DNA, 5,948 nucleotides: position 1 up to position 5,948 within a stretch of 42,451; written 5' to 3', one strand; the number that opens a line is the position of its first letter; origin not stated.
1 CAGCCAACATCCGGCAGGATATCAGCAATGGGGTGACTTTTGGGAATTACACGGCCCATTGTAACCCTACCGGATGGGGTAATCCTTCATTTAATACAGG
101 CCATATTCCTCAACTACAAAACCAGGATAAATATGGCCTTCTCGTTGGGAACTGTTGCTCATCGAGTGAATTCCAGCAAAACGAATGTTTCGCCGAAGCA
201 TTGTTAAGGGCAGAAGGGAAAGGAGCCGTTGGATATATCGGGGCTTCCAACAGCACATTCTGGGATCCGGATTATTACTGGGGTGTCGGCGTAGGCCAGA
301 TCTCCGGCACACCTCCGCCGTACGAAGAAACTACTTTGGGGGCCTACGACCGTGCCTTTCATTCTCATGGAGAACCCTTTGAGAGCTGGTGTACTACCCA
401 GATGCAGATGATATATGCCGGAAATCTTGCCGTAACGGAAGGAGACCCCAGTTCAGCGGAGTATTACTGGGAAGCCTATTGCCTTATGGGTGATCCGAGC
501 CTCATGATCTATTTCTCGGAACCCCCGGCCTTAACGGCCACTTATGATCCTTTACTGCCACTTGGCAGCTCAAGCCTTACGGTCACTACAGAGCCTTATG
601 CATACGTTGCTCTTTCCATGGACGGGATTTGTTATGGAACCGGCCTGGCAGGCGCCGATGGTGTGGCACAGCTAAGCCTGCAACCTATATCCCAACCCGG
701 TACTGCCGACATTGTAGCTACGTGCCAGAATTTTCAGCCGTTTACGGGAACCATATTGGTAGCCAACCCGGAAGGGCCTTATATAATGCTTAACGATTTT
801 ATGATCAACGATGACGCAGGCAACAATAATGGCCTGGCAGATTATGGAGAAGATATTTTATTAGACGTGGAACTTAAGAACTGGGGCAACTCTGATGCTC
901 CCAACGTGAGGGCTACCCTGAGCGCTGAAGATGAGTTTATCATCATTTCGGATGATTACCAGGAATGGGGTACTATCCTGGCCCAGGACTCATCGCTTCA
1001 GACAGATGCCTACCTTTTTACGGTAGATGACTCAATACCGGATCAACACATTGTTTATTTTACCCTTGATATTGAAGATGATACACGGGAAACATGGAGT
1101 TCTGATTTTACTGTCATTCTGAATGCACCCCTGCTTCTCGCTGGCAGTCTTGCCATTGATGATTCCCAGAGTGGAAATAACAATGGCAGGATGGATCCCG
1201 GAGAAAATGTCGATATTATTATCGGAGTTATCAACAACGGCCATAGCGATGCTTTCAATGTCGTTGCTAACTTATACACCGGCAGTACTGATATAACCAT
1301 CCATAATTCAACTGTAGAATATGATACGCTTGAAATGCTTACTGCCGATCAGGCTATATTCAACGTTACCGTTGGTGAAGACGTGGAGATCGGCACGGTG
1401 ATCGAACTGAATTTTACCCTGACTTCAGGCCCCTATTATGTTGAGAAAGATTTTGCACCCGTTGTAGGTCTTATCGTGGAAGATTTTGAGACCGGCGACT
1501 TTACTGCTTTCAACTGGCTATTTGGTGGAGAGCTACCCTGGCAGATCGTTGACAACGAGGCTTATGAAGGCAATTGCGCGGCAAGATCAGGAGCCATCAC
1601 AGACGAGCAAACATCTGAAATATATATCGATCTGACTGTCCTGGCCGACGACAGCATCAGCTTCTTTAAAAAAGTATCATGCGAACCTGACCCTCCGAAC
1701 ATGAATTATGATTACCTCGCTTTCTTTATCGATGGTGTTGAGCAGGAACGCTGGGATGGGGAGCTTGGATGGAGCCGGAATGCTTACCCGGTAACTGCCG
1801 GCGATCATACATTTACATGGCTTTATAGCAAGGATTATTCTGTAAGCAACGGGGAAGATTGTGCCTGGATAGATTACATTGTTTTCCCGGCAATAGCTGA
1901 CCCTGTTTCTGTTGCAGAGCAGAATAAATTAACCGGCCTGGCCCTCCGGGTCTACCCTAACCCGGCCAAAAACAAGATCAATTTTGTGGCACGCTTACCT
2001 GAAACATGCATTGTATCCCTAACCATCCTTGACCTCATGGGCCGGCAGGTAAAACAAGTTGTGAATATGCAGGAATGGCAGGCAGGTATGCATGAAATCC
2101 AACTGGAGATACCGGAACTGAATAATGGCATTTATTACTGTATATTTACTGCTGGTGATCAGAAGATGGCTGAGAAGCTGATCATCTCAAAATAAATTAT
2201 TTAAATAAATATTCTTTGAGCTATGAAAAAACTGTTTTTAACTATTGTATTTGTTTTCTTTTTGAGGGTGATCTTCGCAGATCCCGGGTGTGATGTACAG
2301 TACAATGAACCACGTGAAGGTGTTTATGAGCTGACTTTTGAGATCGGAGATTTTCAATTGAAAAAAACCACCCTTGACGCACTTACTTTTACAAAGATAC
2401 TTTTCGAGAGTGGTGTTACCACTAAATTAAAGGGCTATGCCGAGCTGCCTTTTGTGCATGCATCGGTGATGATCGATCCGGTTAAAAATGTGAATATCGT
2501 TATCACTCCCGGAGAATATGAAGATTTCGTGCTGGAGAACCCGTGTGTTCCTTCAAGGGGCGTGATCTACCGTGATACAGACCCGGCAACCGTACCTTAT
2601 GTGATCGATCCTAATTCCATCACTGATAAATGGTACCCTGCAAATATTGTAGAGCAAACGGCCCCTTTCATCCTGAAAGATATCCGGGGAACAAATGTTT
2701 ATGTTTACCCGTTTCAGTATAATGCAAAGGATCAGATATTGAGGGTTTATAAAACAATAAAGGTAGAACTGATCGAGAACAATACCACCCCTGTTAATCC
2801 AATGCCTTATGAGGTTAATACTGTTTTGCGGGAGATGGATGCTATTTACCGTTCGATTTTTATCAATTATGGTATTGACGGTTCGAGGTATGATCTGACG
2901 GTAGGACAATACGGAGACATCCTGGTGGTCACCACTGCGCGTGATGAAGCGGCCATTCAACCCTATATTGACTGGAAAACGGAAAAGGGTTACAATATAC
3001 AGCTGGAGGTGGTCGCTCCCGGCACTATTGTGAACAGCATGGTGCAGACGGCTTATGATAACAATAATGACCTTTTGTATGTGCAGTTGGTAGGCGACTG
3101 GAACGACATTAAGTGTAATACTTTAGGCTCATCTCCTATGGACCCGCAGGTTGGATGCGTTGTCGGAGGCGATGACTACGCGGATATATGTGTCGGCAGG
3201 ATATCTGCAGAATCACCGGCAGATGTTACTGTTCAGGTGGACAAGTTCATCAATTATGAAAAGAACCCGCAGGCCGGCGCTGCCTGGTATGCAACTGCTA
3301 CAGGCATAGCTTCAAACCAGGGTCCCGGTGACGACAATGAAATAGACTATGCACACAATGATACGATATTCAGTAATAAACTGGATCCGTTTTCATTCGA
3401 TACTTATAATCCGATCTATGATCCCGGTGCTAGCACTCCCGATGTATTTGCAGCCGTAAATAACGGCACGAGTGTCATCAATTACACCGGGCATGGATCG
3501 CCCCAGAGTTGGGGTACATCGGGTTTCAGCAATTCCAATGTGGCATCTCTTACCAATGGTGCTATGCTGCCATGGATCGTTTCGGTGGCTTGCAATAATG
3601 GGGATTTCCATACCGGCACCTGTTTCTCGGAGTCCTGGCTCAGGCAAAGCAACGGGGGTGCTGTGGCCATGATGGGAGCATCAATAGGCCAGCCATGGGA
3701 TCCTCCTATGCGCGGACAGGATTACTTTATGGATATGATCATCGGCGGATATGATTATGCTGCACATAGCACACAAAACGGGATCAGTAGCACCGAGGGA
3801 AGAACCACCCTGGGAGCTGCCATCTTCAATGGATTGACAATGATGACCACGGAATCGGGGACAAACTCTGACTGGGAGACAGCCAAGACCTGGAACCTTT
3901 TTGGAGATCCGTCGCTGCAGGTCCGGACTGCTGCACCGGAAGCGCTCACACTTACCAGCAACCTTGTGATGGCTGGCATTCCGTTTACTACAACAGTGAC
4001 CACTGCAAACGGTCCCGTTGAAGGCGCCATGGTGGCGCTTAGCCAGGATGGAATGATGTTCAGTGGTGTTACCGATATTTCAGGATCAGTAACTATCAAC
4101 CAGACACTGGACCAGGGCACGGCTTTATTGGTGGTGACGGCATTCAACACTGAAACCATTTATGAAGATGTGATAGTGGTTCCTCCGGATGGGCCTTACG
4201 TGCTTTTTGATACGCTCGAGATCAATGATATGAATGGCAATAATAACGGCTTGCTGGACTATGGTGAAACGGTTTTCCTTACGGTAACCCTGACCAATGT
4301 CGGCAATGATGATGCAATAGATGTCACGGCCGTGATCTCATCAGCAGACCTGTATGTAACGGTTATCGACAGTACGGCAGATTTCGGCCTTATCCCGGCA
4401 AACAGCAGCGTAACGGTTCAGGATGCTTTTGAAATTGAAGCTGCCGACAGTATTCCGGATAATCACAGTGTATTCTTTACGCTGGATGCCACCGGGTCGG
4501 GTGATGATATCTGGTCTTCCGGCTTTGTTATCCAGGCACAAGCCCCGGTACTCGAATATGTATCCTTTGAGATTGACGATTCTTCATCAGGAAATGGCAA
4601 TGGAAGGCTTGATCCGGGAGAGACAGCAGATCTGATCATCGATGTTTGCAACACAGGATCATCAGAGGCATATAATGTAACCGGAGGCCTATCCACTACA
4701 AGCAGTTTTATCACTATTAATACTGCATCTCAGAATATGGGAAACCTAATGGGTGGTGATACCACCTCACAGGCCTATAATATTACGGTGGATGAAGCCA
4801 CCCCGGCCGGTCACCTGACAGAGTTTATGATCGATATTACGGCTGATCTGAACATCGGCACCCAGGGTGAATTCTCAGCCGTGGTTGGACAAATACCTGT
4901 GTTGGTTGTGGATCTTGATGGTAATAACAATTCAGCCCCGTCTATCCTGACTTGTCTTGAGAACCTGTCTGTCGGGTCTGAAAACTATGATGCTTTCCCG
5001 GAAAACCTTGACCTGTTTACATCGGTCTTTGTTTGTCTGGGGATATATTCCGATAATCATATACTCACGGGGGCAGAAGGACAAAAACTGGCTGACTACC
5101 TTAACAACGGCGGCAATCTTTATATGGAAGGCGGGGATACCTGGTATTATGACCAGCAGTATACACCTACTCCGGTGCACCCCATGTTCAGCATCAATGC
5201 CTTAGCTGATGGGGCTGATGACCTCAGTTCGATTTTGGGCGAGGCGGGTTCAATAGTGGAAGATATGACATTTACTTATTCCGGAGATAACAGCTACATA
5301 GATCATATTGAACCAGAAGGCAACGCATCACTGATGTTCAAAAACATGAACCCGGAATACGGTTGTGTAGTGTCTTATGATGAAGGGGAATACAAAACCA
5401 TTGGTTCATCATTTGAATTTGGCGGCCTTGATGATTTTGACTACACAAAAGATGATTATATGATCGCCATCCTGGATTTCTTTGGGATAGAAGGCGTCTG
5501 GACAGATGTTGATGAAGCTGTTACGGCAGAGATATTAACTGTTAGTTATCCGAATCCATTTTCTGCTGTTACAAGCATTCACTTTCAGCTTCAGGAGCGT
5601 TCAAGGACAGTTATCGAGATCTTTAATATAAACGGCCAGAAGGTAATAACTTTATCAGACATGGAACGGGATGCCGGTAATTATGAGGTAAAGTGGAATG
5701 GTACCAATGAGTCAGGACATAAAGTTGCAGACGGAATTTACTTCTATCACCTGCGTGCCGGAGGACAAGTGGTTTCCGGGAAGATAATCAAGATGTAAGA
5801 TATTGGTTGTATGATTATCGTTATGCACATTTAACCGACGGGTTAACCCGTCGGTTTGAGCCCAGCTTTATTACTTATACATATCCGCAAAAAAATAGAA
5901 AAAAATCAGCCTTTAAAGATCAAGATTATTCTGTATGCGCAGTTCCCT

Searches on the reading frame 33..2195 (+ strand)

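Call 58: search_protein_families(library=pfam, proteins=[window:33-2195:+], max_evalue=0.00001)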
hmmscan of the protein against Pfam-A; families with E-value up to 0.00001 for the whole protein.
window:33-2195:+ (720 aa): 3 families
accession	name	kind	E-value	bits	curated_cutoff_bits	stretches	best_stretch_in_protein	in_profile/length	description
PF01364.23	Peptidase_C25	-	9.8e-21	74.8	23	1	3-158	232-373/374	Peptidase family C25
PF03785.20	Peptidase_C25_C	-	1.1e-13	51.3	25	1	164-236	1-73/79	Peptidase family C25, C terminal ig-like domain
PF18962.6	Por_Secre_tail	-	4.5e-12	46.5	27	1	640-718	1-75/75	Secretion system C-terminal sorting domain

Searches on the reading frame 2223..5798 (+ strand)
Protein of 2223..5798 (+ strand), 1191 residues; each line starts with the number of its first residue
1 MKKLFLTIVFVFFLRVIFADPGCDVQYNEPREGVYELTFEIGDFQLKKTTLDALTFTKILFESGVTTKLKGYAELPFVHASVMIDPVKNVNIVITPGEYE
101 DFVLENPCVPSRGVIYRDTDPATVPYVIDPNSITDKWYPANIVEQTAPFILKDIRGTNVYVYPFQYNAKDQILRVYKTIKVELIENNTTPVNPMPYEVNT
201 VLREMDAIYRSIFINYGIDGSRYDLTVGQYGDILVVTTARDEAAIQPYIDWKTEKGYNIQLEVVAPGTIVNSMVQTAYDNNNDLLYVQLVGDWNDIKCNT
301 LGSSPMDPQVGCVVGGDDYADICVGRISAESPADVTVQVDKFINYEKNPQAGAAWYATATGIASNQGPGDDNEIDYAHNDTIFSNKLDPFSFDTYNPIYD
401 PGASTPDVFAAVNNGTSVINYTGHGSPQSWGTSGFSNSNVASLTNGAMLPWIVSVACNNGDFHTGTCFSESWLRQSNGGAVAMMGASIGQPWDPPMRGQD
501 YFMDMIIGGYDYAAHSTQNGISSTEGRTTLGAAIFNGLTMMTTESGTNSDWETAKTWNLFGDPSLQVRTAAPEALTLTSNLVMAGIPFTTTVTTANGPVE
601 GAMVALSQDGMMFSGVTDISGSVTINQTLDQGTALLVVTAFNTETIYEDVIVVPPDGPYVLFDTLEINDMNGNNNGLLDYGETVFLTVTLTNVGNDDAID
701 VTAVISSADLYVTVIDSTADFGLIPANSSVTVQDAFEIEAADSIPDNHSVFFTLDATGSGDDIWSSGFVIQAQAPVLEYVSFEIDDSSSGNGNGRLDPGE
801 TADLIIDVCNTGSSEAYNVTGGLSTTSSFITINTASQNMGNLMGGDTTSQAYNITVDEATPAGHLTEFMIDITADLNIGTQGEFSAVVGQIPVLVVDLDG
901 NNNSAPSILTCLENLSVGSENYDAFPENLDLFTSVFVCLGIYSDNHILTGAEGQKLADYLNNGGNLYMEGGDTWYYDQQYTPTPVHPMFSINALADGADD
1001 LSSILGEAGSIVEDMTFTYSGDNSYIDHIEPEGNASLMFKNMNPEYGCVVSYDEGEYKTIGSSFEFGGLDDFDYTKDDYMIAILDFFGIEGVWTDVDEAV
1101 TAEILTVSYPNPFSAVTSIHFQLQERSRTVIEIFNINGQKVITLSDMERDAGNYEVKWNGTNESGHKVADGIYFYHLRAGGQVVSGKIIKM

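Call 58: search_protein_families(library=pfam, proteins=[window:2223-5798:+], max_evalue=0.00001)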
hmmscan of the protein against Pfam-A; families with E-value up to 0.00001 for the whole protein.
window:2223-5798:+ (1191 aa): 5 families
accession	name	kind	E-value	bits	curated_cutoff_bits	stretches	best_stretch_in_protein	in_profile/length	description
PF01364.23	Peptidase_C25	-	1.1e-51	176.7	23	1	234-566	2-373/374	Peptidase family C25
PF08126.16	Propeptide_C25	-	4.1e-19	68.9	22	1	32-217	19-198/205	Propeptide_C25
PF13860.13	FlgD_ig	-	3e-09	37.1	27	1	1119-1175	14-71/79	FlgD Ig-like domain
PF18962.6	Por_Secre_tail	-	1e-07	32.6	27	1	1109-1189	2-74/75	Secretion system C-terminal sorting domain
PF03785.20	Peptidase_C25_C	-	7.3e-06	26.2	25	1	585-650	11-78/79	Peptidase family C25, C terminal ig-like domain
